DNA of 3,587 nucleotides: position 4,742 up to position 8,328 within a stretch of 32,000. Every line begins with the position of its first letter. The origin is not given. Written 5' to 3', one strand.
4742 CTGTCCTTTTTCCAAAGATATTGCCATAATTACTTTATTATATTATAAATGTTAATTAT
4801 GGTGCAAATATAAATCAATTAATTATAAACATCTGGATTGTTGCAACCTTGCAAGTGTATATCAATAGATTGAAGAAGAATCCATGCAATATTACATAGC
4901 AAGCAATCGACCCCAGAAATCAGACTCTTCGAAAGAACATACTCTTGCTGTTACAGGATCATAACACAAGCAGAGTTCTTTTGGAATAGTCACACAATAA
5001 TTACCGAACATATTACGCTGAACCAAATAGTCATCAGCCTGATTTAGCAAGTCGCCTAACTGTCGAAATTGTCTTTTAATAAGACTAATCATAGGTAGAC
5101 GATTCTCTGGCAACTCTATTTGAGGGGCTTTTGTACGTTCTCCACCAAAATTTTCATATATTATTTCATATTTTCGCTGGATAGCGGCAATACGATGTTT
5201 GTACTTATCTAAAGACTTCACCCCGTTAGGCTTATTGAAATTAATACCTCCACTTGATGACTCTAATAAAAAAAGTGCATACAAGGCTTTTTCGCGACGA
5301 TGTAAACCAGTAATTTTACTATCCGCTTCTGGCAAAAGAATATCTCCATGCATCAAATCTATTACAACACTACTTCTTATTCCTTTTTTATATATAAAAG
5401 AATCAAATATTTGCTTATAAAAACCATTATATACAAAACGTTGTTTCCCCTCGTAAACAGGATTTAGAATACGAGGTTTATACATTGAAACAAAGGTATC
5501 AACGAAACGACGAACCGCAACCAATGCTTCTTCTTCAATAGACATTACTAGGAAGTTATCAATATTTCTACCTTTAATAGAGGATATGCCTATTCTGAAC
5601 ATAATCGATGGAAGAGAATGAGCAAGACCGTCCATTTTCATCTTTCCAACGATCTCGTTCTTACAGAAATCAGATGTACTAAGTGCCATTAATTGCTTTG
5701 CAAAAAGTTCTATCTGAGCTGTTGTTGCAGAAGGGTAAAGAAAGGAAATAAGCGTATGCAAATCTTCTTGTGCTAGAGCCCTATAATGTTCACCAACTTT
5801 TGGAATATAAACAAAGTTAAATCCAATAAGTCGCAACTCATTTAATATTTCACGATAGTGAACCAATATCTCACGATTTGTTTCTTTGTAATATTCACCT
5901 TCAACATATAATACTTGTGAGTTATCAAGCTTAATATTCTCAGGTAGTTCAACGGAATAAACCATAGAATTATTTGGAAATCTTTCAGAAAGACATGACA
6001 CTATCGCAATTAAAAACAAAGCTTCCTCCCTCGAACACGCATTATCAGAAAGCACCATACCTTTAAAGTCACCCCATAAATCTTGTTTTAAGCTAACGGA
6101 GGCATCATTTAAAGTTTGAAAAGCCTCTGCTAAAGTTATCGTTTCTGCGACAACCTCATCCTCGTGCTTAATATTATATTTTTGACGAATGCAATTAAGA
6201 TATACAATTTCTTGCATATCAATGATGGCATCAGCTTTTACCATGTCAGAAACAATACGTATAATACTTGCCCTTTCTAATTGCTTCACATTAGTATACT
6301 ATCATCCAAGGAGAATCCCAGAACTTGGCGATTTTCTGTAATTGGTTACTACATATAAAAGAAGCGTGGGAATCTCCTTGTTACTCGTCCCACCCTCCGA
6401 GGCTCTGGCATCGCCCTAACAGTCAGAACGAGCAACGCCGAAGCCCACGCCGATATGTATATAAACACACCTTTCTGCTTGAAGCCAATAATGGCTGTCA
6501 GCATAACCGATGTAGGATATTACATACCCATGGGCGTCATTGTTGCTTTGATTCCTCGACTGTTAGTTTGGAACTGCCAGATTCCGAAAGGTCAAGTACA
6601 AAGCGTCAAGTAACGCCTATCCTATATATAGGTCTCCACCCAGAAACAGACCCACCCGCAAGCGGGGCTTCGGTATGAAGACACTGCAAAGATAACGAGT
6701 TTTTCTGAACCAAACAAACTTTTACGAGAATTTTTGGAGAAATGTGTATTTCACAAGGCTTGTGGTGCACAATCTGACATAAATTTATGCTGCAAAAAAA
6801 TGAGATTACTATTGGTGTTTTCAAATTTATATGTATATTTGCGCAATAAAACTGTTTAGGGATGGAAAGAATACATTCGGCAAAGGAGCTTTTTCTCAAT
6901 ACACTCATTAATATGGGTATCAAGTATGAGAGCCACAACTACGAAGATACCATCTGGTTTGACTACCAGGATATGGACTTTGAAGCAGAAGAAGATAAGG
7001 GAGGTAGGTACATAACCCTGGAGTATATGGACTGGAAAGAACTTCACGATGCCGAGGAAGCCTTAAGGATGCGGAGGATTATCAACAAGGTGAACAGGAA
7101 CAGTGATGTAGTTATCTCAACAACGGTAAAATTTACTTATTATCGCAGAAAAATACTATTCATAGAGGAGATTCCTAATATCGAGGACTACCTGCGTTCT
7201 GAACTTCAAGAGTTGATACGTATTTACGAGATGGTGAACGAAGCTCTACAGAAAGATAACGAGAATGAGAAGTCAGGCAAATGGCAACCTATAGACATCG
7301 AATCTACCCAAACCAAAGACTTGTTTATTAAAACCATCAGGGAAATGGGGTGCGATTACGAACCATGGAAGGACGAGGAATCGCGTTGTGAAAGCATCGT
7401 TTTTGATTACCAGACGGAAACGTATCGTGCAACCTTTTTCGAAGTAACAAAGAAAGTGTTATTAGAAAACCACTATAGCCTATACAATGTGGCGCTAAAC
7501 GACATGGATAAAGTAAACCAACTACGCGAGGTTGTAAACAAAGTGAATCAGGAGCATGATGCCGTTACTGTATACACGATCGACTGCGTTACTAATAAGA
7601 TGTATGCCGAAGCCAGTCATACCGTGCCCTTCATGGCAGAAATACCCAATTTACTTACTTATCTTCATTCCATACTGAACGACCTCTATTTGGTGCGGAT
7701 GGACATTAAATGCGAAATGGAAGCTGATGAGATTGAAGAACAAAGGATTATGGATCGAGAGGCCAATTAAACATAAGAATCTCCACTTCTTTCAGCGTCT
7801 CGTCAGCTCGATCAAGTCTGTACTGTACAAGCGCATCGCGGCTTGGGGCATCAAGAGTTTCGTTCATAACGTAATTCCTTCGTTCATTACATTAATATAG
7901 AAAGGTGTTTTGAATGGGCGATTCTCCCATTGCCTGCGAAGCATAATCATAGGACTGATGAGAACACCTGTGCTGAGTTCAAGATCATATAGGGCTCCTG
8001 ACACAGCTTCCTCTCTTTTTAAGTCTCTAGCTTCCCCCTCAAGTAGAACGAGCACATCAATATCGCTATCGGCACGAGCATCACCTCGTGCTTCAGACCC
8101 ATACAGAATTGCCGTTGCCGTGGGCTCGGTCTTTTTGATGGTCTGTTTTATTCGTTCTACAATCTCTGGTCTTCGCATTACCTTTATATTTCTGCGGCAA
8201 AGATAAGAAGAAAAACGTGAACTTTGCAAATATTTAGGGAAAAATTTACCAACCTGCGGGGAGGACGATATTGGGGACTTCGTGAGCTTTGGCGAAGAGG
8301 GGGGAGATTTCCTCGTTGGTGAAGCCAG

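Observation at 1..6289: Non-canonical Ter-type locus: TerB-fusion, three TerD paralogs, three TerY/vWA paralogs and a private 4-TM protein, with no TerC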

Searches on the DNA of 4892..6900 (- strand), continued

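Call 112: search_rna_families(sources=[L090, L098, L103, L133, L152, L012], threshold=gathering)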
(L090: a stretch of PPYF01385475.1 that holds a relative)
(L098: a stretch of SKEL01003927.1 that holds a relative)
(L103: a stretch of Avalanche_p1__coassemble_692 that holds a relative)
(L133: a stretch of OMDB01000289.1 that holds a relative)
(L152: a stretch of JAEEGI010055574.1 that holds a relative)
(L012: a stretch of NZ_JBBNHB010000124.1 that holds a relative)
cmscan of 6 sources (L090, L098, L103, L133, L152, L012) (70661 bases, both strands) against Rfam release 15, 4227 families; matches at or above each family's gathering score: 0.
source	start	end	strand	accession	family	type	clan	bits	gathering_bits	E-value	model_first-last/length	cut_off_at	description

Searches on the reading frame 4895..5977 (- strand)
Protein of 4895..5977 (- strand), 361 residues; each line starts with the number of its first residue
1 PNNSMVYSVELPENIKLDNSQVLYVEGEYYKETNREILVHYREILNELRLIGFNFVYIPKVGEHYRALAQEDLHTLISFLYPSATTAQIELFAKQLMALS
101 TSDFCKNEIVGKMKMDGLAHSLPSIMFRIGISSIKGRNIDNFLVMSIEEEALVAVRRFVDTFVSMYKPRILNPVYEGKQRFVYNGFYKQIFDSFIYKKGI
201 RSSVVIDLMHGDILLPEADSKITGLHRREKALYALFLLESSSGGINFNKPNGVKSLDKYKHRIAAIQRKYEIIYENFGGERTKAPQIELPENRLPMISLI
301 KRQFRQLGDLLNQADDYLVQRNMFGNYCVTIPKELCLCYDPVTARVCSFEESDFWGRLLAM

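Call 108: search_protein_representatives(protein=window:4895-5977:-)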
Query: 361 residues. Proteins with E-value up to 0.001 (for the whole library): 221; up to 1e-10: 153; up to 1e-30: 73. The best 150 are listed.
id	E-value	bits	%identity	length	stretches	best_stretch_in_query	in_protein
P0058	3.2e-173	592.1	72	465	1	4-361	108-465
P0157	7.9e-114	396.7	58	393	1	4-312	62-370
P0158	4.9e-102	358.0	48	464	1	13-360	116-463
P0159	2.1e-95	336.2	50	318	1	45-360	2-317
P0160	6.0e-95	334.7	45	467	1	3-361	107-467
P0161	3.5e-89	315.7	60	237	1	126-361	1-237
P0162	8.2e-83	294.8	42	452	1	13-361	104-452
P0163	2.3e-80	286.7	40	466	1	6-352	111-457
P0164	1.5e-78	280.7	48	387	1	3-290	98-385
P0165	5.0e-76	272.5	43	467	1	5-341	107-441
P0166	1.2e-70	254.8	36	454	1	16-358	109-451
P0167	3.7e-70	253.1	39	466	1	2-331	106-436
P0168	6.1e-70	252.4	39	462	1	3-338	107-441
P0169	2.1e-69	250.6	38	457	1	6-361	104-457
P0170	1.1e-68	248.3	36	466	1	4-356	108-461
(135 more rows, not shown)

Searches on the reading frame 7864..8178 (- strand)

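Call 60: search_protein_families(library=pfam, proteins=[window:7864-8178:-], max_evalue=0.001)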
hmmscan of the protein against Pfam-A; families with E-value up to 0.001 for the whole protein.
window:7864-8178:- (104 aa): 3 families
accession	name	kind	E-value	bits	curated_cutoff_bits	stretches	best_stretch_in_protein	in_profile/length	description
PF01909.29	NTP_transf_2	-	3.4e-10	40.6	21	1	8-68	2-63/93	Nucleotidyltransferase domain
PF18765.7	Polbeta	-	4.1e-10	40.1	26.9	1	8-66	1-58/93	Polymerase beta, Nucleotidyltransferase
PF22600.2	MTPAP-like_central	-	0.00024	21.7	27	1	3-53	22-70/139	Poly(A) RNA polymerase, mitochondrial-like, central palm domain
